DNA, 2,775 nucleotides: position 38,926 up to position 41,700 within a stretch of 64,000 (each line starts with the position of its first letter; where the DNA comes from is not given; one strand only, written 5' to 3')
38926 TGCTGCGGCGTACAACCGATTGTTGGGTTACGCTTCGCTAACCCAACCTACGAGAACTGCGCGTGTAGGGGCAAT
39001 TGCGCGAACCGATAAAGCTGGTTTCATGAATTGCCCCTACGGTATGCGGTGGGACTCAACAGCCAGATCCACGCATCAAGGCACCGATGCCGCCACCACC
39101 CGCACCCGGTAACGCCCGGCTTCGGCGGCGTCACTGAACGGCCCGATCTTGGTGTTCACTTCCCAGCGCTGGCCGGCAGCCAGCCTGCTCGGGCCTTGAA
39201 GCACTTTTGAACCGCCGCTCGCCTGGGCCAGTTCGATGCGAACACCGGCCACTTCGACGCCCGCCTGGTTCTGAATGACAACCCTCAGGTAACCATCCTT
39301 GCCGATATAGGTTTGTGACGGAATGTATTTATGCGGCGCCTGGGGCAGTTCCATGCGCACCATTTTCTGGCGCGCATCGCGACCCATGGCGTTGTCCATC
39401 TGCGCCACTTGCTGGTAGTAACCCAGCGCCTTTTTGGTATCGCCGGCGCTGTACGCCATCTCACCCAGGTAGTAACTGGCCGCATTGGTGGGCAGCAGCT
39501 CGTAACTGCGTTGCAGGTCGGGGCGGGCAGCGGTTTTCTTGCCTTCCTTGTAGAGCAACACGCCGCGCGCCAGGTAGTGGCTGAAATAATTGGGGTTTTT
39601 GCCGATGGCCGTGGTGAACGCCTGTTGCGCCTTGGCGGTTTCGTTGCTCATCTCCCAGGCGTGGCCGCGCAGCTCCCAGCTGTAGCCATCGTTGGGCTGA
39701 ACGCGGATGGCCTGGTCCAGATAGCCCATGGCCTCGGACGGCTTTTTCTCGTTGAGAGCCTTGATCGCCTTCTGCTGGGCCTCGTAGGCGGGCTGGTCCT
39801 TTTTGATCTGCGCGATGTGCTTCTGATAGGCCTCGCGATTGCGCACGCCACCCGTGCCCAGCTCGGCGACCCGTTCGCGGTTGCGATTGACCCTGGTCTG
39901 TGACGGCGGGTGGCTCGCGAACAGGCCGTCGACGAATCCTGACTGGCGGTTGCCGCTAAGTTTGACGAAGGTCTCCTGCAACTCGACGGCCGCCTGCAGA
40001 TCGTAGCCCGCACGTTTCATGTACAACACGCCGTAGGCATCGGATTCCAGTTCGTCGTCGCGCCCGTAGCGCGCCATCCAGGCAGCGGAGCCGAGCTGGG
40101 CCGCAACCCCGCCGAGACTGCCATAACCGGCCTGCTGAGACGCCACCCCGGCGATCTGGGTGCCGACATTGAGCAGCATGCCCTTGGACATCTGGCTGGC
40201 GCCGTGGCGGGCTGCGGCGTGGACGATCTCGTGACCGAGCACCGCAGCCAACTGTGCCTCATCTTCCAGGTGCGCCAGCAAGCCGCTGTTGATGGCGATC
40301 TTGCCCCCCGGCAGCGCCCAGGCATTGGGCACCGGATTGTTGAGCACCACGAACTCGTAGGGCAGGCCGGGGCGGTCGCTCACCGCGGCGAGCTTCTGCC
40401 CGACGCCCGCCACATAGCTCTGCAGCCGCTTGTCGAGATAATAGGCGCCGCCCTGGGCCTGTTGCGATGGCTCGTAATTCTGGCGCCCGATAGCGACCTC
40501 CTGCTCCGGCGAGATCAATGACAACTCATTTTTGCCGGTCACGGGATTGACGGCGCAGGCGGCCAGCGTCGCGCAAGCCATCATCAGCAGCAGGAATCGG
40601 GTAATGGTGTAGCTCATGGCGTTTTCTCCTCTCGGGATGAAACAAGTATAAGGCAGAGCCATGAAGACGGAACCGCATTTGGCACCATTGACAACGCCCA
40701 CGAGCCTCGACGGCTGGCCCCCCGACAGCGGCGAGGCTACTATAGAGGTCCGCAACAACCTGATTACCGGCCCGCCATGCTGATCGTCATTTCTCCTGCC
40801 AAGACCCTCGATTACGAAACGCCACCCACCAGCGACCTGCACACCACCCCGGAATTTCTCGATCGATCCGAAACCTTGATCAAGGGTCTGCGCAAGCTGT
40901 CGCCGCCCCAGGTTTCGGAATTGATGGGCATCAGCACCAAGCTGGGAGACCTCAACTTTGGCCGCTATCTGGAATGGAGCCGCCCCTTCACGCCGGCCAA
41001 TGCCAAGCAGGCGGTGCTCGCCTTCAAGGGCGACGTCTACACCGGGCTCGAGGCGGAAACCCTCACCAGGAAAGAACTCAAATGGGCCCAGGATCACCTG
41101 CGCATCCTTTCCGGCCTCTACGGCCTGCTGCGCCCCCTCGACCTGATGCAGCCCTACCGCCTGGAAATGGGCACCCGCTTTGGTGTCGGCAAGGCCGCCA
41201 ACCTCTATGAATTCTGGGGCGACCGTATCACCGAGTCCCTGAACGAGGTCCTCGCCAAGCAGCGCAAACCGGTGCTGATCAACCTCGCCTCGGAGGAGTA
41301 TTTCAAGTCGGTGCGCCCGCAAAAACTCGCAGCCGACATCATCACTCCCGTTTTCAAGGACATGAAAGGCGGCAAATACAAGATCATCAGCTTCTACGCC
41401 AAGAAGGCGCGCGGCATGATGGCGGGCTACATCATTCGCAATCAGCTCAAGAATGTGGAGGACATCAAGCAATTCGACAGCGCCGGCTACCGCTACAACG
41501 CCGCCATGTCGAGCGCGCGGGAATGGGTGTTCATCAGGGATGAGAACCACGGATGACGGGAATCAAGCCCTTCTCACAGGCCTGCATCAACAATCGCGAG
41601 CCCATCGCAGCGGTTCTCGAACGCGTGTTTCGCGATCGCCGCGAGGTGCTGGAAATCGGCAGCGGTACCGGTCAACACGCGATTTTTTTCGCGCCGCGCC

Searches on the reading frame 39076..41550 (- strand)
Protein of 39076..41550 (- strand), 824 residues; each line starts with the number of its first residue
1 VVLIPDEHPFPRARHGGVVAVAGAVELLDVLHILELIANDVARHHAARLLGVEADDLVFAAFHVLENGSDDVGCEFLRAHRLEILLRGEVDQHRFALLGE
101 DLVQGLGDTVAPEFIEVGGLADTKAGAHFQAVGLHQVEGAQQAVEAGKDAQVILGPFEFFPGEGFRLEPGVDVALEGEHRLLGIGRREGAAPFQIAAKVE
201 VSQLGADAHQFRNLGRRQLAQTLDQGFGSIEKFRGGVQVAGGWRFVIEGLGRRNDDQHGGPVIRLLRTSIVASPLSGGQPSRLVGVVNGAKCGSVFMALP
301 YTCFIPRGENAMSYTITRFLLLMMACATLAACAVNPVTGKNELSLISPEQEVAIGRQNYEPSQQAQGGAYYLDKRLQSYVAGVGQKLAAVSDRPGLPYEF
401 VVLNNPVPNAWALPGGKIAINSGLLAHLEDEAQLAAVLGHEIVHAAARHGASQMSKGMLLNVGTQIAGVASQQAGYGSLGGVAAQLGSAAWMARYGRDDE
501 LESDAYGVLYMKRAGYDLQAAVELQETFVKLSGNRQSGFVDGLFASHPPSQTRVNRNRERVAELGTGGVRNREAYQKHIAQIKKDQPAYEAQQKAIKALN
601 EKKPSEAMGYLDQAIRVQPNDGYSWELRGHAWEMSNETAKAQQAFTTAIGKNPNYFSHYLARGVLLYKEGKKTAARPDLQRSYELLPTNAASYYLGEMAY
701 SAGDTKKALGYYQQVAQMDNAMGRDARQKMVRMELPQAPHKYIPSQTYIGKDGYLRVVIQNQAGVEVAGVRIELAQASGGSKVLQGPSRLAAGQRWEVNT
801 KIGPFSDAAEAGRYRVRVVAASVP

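Call 85: search_protein_families(library=pfam, proteins=[window:39076-41550:-], max_evalue=0.001)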
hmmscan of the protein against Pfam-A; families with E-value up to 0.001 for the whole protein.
window:39076-41550:- (824 aa): 8 families
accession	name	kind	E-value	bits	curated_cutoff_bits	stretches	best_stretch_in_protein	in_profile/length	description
PF01435.24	Peptidase_M48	-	1.7e-34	119.7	20.3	1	377-559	4-184/186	Peptidase family M48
PF13432.12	TPR_16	-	2.6e-11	44.2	32.7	2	660-719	1-61/65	Tetratricopeptide repeat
PF07719.23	TPR_2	-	2.2e-10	40.3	27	0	692-719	4-31/34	Tetratricopeptide repeat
PF00515.34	TPR_1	-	2.7e-08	33.7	27.8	0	692-718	4-30/34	Tetratricopeptide repeat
PF13371.12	TPR_9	-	2.9e-06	27.6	35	0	598-653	5-60/73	Tetratricopeptide repeat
PF13431.12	TPR_17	-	1.2e-05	25.7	24.4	0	611-643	2-34/34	Tetratricopeptide repeat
PF23914.1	TPR_CcmH_CycH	-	0.00012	22.4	42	1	608-718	32-150/158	Cytochrome c-type biogenesis protein H TPR domain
PF14559.12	TPR_19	-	0.00025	21.7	25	0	599-659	2-61/68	Tetratricopeptide repeat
